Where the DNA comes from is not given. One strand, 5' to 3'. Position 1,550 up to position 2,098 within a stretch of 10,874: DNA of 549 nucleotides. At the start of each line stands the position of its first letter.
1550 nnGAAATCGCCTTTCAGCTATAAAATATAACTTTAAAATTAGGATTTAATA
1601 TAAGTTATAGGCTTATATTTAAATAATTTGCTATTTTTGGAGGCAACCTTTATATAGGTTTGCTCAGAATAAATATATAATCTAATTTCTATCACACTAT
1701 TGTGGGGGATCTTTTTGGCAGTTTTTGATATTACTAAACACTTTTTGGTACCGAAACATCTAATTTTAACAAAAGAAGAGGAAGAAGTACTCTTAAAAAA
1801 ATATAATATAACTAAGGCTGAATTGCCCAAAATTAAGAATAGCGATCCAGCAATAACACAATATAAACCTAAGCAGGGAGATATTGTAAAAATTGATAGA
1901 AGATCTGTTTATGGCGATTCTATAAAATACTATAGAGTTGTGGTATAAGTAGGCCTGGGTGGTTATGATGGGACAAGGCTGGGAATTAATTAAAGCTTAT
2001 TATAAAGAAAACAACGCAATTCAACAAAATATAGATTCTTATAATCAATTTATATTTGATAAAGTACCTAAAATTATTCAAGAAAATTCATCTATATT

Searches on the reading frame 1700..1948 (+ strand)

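Call 3: search_protein_families(library=pfam, proteins=[window:1700-1948:+], max_evalue=0.01)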
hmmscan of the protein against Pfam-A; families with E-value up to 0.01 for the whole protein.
window:1700-1948:+ (82 aa): 1 family
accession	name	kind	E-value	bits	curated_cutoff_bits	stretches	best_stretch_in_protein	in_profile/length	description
PF01191.24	RNA_pol_Rpb5_C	-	2e-26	92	23.5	1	9-81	1-73/73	RNA polymerase Rpb5, C-terminal domain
